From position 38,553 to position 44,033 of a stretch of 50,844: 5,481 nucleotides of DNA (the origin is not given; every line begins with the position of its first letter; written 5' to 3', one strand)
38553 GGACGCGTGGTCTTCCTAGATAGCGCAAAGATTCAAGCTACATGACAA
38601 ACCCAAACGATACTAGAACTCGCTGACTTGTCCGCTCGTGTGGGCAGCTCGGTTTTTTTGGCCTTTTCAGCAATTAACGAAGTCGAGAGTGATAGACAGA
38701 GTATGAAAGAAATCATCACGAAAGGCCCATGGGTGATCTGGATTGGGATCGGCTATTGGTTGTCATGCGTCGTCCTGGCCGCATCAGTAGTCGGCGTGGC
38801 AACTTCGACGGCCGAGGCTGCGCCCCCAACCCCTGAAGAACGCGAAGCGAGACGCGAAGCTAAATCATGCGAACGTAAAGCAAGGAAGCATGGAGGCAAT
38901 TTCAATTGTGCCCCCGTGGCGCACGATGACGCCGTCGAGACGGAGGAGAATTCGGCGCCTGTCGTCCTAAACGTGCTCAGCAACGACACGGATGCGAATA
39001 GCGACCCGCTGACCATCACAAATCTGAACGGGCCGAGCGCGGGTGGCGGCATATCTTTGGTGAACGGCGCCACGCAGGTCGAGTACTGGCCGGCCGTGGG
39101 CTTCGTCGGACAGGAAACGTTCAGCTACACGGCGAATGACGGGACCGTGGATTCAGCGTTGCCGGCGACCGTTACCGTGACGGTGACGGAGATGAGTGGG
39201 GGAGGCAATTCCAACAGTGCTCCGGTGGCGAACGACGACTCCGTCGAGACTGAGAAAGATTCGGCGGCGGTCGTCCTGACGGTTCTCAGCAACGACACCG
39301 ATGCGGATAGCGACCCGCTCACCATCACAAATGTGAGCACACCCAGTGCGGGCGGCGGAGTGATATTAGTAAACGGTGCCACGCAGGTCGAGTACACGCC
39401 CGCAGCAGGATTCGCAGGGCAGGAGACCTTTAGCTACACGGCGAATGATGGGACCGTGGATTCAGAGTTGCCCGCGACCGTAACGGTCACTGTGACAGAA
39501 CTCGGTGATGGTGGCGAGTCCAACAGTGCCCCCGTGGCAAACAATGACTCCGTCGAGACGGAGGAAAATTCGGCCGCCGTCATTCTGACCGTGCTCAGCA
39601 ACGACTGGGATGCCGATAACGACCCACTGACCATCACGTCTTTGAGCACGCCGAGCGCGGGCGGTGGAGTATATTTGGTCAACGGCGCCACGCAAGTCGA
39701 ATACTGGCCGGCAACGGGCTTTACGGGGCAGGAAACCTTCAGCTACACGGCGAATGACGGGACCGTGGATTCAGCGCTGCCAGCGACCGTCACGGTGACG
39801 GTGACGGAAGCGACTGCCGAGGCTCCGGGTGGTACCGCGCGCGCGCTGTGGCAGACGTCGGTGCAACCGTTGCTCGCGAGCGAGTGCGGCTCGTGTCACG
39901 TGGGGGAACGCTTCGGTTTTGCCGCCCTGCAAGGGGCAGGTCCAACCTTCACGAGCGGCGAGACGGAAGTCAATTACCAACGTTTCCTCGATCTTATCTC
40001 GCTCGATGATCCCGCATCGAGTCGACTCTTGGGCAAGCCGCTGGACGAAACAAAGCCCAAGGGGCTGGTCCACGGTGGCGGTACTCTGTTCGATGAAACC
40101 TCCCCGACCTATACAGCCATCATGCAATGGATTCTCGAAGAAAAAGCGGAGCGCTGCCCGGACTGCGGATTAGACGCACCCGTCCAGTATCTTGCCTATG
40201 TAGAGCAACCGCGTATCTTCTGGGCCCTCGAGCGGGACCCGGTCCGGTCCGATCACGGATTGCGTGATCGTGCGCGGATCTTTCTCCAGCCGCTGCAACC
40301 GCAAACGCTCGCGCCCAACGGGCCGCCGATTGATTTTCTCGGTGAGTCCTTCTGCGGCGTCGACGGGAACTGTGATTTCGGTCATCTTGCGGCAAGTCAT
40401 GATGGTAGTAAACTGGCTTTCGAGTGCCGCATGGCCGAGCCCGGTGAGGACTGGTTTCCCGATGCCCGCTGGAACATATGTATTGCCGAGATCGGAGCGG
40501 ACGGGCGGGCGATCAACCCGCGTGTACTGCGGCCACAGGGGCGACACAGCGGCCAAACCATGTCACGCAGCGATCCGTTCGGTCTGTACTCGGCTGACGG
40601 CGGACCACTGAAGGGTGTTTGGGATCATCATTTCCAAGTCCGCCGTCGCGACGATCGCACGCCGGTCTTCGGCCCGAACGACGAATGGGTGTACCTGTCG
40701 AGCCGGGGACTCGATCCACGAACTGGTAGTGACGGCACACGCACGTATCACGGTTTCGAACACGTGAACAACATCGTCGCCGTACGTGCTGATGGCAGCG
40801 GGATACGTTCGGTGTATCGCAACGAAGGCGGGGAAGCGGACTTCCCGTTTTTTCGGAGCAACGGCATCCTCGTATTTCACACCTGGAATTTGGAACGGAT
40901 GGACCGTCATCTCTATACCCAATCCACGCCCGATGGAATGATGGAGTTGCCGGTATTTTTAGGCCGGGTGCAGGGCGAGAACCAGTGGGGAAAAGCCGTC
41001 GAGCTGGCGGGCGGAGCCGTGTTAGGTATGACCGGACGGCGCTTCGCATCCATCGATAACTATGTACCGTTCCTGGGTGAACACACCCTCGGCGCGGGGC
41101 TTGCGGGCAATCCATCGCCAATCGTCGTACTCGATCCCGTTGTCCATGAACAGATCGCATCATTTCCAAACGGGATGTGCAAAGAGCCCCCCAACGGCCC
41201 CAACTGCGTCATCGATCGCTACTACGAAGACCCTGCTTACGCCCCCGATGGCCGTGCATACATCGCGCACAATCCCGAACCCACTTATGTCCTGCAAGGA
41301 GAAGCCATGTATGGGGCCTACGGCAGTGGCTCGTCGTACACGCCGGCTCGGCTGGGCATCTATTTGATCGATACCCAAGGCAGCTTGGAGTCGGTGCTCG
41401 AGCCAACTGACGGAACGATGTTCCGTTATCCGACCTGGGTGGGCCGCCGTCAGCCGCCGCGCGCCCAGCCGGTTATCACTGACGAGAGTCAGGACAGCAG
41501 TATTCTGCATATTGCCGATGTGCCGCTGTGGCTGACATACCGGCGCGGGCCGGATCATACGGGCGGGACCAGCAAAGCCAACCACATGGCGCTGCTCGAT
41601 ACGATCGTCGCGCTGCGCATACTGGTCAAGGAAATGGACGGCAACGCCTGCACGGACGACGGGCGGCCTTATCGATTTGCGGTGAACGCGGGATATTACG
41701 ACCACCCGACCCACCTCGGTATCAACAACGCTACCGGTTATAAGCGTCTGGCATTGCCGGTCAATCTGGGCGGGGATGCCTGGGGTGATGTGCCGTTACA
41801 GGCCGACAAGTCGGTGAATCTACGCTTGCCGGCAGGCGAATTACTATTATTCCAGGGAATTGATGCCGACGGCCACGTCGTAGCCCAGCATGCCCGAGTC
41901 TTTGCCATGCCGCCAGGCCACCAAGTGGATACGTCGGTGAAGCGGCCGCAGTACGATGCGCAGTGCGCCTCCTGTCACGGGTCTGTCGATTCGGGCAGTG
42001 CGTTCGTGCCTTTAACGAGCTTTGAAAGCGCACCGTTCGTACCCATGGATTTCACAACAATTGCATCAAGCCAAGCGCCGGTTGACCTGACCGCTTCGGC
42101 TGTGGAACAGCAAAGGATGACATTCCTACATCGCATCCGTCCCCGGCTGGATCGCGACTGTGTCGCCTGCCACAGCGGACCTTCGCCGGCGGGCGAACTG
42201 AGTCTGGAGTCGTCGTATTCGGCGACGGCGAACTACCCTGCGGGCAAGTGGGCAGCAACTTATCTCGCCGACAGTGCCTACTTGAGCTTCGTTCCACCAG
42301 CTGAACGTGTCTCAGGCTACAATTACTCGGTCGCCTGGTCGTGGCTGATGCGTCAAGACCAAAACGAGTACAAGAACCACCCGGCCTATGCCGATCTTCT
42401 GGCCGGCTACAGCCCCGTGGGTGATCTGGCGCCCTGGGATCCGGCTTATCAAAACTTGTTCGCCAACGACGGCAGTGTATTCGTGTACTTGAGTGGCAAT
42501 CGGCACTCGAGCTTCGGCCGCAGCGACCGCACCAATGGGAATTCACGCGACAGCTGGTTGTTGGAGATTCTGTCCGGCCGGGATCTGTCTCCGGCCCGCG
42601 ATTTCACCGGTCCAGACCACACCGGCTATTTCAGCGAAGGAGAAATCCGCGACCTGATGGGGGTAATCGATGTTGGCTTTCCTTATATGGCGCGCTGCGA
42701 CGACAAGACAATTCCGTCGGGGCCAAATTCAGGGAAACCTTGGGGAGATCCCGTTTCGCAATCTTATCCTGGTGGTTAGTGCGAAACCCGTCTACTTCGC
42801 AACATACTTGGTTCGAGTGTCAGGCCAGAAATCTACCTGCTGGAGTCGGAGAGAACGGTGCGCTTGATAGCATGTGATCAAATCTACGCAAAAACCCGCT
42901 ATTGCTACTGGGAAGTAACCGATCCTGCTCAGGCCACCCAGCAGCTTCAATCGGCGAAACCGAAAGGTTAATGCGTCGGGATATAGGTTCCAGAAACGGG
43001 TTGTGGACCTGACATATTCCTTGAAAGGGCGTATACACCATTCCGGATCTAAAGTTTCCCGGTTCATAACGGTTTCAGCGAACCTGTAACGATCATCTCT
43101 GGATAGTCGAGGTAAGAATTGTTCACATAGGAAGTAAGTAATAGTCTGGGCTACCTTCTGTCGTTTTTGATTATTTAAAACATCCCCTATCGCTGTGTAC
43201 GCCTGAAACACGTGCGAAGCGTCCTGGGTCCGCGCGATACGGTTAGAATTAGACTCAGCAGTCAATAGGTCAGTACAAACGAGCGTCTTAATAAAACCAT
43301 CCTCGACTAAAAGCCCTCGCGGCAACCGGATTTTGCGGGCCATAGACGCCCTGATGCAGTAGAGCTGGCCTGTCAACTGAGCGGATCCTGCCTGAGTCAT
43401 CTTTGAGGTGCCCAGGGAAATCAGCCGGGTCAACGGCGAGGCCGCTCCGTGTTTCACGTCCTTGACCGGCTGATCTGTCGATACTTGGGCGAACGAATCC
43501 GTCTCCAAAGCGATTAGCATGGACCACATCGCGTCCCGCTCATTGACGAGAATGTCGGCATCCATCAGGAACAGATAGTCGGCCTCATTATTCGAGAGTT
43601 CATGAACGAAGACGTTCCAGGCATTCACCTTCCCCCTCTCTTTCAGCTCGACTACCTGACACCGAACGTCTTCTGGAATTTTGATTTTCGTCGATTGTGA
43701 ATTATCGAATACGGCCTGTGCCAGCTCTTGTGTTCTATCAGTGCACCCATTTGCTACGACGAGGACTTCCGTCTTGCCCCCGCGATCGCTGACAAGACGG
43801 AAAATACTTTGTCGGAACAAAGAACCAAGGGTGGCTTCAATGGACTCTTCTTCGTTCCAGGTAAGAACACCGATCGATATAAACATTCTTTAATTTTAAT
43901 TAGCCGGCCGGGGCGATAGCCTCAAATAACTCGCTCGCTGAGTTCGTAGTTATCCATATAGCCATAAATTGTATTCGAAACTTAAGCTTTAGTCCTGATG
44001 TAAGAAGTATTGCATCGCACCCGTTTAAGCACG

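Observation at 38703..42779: Giant cadherin-repeat / tri-CxxCH (heme-c-like) protein embedded in an exosortase EPS locus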

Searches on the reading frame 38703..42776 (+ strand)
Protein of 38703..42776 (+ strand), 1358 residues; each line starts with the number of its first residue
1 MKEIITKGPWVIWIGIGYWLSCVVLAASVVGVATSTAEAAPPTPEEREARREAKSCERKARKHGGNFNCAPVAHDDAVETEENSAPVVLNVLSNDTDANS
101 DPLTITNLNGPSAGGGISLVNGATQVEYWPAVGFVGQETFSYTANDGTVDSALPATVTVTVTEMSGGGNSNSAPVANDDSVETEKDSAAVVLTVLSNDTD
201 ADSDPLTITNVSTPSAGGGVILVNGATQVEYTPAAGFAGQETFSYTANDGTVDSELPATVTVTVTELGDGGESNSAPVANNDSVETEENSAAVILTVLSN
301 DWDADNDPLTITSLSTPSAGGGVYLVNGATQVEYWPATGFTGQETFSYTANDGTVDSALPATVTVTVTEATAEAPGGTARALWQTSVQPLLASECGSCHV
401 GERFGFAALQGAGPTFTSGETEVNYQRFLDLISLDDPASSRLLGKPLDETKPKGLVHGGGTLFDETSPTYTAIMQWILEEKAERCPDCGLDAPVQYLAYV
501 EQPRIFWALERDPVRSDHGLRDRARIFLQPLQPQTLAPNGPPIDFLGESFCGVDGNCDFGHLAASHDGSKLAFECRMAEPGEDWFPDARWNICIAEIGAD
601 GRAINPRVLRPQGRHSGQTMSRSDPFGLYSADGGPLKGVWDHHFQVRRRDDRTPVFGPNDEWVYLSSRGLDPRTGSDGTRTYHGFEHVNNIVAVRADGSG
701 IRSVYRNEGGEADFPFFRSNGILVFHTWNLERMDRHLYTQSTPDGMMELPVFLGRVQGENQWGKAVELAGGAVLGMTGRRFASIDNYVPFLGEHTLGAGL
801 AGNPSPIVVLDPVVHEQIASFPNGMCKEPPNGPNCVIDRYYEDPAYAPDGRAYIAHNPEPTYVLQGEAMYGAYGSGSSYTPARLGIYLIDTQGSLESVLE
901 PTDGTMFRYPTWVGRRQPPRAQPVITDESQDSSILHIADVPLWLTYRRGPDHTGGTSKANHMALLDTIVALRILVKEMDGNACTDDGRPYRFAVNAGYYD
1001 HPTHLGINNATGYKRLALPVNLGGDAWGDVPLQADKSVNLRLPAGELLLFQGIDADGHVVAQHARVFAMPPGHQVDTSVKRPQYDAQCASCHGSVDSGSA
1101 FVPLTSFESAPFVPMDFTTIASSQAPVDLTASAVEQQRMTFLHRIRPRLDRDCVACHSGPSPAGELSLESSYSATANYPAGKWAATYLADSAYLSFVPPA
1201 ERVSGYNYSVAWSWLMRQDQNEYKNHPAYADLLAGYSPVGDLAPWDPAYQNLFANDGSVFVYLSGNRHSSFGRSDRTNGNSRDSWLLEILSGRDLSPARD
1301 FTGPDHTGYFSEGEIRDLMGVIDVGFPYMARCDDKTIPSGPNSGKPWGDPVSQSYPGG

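Call 3: search_protein_families(library=pfam, proteins=[window:38703-42776:+], max_evalue=1)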
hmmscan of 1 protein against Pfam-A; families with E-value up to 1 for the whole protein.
window:38703-42776:+ (1358 aa): 14 families
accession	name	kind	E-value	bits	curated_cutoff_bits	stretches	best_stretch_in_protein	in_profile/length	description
PF17963.7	Big_9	-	2e-54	182.9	23.6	3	171-263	1-89/89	Bacterial Ig domain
PF17892.7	Cadherin_5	-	2.7e-40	136.6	26.5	3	171-265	2-98/98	Cadherin-like domain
PF17803.7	Cadherin_4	-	3.9e-33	114.2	25.1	3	155-231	1-71/71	Bacterial cadherin-like domain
PF13442.11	Cytochrome_CBB3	-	5.2e-05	23.9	27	1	1084-1098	10-24/68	Cytochrome C oxidase, cbb3-type, subunit III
PF18582.6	HZS_alpha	-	0.00036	21.4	26.6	1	1028-1075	44-91/98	Hydrazine synthase alpha subunit middle domain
PF22297.1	PccH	-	0.00046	20.7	24.4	0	383-433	2-55/133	PccH Cytochrome c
PF07635.16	PSCyt1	-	0.012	16.7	22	1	1153-1181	1-29/59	Planctomycete cytochrome C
PF00034.26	Cytochrom_C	-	0.042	15.6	21.3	0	1084-1100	8-24/90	Cytochrome c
PF17548.7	p6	-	0.071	13.5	25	0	118-140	20-42/76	Histone-like Protein p6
PF20087.4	DUF6479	-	0.081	13.8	25.4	1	16-59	26-69/120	Family of unknown function (DUF6479)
PF21467.3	BetaGal_gal-bd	-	0.092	13.3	27.3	0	310-337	16-43/62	Beta-galactosidase, galactose-binding domain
PF09699.15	Paired_CXXCH_1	-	0.13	12.4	20.6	0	1086-1096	7-17/41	Doubled CXXCH motif (Paired_CXXCH_1)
PF07627.16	PSCyt3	-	0.21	12.3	27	0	1078-1097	61-80/98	Protein of unknown function (DUF1588)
PF11845.13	Tll0287-like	-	0.31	11.9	24.1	0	1138-1184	90-136/144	Tll0287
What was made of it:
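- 39840..40184 (+): N-terminal helical cytochrome c domain of the conserved core (core aa 1-115). It holds heme motif 1, CGSCH, at 39885-39899. Invariant His457 (HGGG) is the candidate distal ligand. Faint PccH hit (call 3).
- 41520..42119 (+): Middle beta-sandwich domain (HZS_alpha-like) ending in heme motif 2, CASCH, at 41964-41978. This heme corresponds to HzsA heme alpha-I and is the presumed catalytic heme. Calls 3 (HZS_alpha 21.4 bits, below the 26.6 cut-off), 33, 35 and 73
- On HZS_alpha-domain (HzsA-like) superfamily: The window protein scores 21.4 bits, below the cut-off (call 3).
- The Pfam cytochrome hits are all below threshold (call 3).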

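Call 4: search_protein_families(library=ncbifam, proteins=[window:38703-42776:+], max_evalue=1)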
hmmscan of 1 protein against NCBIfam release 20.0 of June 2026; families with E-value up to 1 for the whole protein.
window:38703-42776:+ (1358 aa): 3 families
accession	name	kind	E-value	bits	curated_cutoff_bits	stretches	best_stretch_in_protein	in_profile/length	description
NF012211.1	tand_rpt_95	domain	2.9e-40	136.2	90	3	184-282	3-96/98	tandem-95 repeat protein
TIGR03874.1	4cys_cytochr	equivalog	0.068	12.9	161.75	0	1083-1105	39-61/143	c-type cytochrome, methanol metabolism-related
TIGR01904.2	GSu_C4xC__C2xCH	domain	0.099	12.4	27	0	1085-1096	49-60/73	CxxxxCH/CxxCH domain c-type cytochrome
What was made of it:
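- On Tandem-95 / Big_9 repeat proteins: 136.2 bits and 182.9 bits, with three stretches each (calls 3, 4).
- Closest known: Tandem-95 / Big_9 repeat adhesin-type proteins. Same: The three N-terminal repeats pass NCBIfam NF012211 and Pfam Big_9/Cadherin_5 (calls 3, 4).
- Checked: They score Pfam Big_9 182.9 bits, Cadherin_5 136.6 bits and NCBIfam tandem-95 repeat 136 bits against a cut-off of 90 (calls 3, 4).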

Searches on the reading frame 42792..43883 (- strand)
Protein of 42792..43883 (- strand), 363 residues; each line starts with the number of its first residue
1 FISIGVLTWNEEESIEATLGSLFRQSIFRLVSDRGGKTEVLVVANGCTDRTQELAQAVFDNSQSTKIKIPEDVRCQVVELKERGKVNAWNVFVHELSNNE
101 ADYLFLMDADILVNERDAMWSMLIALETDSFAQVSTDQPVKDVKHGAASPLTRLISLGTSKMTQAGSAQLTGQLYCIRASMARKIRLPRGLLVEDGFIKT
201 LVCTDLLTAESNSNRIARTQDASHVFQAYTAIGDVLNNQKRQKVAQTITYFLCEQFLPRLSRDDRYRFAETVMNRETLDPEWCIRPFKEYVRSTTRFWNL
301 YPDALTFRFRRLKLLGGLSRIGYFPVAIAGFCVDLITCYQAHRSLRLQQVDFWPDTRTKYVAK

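Call 6: search_protein_families(library=pfam, proteins=[window:42792-43883:-], max_evalue=0.001)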
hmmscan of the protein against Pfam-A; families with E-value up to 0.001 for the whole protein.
window:42792-43883:- (363 aa): 1 family
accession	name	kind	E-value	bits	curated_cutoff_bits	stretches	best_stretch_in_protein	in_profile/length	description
PF00535.33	Glycos_transf_2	-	3.9e-11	43.6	23.3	1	3-118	1-95/168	Glycosyl transferase family 2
